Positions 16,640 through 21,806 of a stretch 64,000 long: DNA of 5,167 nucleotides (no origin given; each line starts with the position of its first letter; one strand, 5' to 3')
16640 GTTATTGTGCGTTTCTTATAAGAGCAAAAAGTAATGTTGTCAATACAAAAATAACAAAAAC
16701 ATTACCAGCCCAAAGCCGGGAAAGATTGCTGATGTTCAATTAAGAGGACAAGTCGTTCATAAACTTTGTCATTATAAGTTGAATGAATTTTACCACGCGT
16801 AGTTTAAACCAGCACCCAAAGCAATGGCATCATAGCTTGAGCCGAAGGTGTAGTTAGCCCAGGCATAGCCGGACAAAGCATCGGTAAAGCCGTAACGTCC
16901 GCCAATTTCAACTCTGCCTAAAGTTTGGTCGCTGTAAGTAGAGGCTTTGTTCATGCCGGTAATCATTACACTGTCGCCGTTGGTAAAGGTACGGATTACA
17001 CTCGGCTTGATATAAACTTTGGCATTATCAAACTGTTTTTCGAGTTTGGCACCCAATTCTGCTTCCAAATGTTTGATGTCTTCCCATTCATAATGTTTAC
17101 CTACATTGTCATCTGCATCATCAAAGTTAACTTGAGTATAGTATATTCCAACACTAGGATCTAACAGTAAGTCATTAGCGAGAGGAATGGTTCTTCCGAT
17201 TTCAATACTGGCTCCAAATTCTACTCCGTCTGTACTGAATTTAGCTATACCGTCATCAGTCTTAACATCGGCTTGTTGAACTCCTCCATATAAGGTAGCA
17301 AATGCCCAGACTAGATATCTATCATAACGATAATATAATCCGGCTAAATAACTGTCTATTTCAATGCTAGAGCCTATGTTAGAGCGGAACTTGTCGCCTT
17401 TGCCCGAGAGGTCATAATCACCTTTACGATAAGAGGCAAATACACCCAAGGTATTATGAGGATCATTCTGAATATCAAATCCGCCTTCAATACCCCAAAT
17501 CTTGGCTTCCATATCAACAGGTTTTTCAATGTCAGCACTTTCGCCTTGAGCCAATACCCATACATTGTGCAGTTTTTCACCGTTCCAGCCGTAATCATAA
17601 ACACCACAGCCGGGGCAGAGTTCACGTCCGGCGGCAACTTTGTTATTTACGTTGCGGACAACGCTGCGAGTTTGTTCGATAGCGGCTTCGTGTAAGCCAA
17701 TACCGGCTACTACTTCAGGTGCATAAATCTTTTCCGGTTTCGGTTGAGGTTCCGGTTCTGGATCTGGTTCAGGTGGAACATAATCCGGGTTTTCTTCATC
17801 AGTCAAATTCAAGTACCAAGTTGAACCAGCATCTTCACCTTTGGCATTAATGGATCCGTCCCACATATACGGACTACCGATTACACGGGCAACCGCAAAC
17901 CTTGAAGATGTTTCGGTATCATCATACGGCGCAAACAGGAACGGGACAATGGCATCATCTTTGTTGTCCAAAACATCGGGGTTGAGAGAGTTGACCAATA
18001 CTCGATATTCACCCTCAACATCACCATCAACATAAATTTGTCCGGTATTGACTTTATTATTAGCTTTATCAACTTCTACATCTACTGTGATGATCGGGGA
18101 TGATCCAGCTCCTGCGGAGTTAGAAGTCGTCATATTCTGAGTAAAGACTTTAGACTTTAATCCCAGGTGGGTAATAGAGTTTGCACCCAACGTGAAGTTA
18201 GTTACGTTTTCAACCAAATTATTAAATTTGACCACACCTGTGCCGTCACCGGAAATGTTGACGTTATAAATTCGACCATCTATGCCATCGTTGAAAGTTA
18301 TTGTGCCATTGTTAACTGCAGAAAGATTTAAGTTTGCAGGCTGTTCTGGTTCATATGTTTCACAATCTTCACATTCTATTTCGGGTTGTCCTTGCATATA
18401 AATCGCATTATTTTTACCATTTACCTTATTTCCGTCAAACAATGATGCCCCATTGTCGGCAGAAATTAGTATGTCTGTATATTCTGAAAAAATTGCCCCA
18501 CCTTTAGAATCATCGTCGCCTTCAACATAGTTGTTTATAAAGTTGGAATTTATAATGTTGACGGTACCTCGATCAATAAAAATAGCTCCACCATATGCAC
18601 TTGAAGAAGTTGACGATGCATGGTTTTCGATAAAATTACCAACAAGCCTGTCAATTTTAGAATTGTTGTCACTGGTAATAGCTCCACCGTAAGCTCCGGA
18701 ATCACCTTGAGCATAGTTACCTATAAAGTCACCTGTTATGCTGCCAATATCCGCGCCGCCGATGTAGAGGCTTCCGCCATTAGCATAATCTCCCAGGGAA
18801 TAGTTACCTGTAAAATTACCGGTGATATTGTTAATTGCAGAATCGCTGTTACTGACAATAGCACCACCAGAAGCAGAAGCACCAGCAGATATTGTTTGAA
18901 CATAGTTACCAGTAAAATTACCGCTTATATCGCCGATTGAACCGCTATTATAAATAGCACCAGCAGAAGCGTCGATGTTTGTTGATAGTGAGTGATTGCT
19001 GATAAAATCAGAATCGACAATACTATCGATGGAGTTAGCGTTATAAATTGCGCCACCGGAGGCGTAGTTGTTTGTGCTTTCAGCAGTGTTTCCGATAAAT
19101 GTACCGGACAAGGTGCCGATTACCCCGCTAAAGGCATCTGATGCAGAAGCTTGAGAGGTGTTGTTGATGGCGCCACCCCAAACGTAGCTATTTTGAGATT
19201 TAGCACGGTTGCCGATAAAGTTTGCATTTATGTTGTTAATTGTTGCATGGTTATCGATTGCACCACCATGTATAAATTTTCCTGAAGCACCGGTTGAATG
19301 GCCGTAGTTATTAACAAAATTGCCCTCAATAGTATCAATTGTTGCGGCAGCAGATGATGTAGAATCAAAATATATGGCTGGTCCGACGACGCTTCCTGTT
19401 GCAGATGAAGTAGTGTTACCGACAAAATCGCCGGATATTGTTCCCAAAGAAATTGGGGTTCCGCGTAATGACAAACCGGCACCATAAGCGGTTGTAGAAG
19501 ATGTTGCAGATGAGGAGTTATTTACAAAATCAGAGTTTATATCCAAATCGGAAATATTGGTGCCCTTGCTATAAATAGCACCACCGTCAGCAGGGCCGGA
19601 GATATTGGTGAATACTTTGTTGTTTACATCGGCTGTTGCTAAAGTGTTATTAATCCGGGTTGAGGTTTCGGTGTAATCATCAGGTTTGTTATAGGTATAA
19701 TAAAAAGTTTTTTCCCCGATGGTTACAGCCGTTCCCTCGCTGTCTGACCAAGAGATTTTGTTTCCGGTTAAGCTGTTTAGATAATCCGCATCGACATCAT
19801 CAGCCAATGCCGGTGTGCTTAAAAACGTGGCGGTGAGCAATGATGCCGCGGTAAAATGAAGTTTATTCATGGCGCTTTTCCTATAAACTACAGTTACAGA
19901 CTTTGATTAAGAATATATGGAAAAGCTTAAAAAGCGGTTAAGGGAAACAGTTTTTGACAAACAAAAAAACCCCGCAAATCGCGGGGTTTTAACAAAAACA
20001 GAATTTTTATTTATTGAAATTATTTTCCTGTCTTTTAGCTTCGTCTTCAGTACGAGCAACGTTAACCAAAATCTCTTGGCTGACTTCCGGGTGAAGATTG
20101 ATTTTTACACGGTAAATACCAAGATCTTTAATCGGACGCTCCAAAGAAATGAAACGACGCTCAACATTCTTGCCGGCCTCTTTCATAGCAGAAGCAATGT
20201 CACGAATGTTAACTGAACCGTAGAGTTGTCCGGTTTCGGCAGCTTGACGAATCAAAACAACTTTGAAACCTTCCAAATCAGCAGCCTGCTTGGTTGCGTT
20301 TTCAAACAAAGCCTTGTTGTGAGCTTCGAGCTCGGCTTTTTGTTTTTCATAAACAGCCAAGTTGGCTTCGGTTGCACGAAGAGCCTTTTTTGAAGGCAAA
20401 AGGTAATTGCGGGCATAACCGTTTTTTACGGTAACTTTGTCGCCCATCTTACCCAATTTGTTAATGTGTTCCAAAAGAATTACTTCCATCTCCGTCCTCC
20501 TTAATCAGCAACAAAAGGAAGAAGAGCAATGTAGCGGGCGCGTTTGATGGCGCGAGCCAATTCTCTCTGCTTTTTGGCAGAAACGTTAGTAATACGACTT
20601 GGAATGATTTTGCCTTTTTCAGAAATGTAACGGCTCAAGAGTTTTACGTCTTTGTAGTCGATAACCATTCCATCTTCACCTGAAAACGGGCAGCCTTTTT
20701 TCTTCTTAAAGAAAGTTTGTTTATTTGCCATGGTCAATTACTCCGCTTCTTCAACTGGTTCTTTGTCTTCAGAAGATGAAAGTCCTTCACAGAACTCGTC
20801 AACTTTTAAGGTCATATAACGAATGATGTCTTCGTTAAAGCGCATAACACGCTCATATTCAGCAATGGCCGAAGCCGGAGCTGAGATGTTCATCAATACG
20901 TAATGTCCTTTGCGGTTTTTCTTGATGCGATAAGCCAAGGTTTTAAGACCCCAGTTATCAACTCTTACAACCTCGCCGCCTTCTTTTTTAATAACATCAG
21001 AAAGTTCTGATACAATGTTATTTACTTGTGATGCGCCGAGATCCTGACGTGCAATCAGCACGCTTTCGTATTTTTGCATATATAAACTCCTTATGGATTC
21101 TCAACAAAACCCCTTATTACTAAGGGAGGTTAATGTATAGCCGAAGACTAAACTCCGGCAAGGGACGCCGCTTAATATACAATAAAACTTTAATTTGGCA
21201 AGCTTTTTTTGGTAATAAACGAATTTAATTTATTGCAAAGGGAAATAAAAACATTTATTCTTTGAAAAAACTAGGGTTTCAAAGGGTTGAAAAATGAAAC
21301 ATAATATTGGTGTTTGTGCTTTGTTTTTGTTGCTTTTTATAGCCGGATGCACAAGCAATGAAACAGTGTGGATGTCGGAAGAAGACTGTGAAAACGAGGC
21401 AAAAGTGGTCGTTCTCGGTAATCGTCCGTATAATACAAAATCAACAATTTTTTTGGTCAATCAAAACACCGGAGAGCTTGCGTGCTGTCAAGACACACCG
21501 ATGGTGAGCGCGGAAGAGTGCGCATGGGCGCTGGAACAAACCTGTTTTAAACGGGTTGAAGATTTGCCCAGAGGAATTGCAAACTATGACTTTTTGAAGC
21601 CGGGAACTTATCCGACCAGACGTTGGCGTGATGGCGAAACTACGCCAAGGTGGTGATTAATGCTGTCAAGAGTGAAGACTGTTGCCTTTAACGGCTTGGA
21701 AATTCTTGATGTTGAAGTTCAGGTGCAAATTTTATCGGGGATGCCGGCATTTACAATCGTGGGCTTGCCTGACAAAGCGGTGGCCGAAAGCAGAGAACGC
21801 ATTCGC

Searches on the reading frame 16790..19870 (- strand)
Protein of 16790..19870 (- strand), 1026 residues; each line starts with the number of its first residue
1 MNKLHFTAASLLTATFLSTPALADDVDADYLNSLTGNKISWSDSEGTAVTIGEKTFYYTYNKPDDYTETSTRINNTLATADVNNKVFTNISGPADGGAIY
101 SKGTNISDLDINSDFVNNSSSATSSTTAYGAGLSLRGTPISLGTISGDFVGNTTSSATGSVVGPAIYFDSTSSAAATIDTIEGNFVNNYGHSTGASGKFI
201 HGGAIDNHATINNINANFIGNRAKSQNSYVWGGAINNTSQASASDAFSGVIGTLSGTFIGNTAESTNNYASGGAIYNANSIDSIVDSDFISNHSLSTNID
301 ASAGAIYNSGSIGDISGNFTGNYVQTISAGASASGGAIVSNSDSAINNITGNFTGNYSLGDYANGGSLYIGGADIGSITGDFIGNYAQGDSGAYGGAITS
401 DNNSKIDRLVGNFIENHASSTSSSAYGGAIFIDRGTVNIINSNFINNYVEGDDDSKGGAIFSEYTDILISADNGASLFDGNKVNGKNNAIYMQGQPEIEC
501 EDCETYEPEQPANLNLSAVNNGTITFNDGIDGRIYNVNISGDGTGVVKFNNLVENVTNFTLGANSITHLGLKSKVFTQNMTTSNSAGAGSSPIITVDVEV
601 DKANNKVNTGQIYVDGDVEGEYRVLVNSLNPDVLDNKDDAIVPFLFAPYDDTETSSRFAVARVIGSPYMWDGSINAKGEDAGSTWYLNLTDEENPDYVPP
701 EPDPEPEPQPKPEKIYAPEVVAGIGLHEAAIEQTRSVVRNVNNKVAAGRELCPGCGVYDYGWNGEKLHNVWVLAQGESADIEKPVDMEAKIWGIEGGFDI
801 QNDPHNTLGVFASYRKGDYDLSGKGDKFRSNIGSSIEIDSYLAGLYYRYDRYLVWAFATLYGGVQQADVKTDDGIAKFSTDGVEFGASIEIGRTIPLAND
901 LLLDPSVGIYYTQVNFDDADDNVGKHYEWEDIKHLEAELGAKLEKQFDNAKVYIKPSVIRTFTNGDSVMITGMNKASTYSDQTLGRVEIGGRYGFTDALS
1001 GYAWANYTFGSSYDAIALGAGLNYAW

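Call 15: search_protein_families(library=pfam, proteins=[window:16790-19870:-], max_evalue=0.001)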
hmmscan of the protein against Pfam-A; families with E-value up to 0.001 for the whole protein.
window:16790-19870:- (1026 aa): 1 family
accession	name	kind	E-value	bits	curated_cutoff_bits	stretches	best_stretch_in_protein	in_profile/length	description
PF03797.25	Autotransporter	-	2.6e-26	93.3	26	1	786-1003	20-252/255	Autotransporter beta-domain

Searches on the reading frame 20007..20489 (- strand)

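Call 15: search_protein_families(library=pfam, proteins=[window:20007-20489:-], max_evalue=0.001)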
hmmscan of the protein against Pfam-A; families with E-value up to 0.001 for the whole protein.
window:20007-20489:- (160 aa): 2 families
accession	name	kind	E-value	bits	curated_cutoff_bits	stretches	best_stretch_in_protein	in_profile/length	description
PF03948.19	Ribosomal_L9_C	-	5.9e-24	84.7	23.2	1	64-145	2-85/86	Ribosomal protein L9, C-terminal domain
PF01281.25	Ribosomal_L9_N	-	7.2e-21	73.9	20.7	1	1-46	1-46/47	Ribosomal protein L9, N-terminal domain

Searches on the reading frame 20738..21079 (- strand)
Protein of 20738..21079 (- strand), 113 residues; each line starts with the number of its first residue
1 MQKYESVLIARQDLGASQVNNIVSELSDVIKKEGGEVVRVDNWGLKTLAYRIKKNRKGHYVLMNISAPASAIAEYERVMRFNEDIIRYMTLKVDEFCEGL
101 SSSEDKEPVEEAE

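Call 15: search_protein_families(library=pfam, proteins=[window:20738-21079:-], max_evalue=0.001)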
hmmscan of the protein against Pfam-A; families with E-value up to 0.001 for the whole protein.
window:20738-21079:- (113 aa): 1 family
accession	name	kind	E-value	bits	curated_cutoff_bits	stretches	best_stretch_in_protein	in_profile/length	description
PF01250.22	Ribosomal_S6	-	7.8e-33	113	27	1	3-92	1-90/90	Ribosomal protein S6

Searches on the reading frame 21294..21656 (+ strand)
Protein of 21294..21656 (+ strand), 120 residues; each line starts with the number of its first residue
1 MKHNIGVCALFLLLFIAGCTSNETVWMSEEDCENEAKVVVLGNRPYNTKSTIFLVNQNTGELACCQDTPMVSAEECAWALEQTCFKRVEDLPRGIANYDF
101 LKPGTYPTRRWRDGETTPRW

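Call 15: search_protein_families(library=pfam, proteins=[window:21294-21656:+], max_evalue=0.001)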
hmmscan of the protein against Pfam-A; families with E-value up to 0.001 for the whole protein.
window:21294-21656:+ (120 aa): 0 families

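Call 62: search_protein_families(library=ncbifam, proteins=[window:21294-21656:+], max_evalue=0.1)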
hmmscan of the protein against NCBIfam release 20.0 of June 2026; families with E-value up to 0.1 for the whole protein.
window:21294-21656:+ (120 aa): 2 families
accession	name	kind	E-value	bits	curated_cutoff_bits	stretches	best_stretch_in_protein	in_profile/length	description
NF033216.1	lipo_YgdI_YgdR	subfamily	0.042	13.7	42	0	7-26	7-26/71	YgdI/YgdR family lipoprotein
NF040519.1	Sbal_3080_fam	subfamily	0.09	13.2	80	0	9-45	2-38/136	Sbal_3080 family lipoprotein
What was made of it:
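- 21294..21656 (+): Small Cys-containing lipoprotein (120 aa, lipobox FIAG|C). First gene of the conserved three-gene unit. Conserved C-terminus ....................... No Pfam or NCBIfam family (calls 15, 62).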

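Call 66: search_protein_families(library=padloc, proteins=[window:21294-21656:+], max_evalue=0.01)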
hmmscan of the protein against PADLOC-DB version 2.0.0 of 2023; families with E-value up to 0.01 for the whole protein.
window:21294-21656:+ (120 aa): 0 families
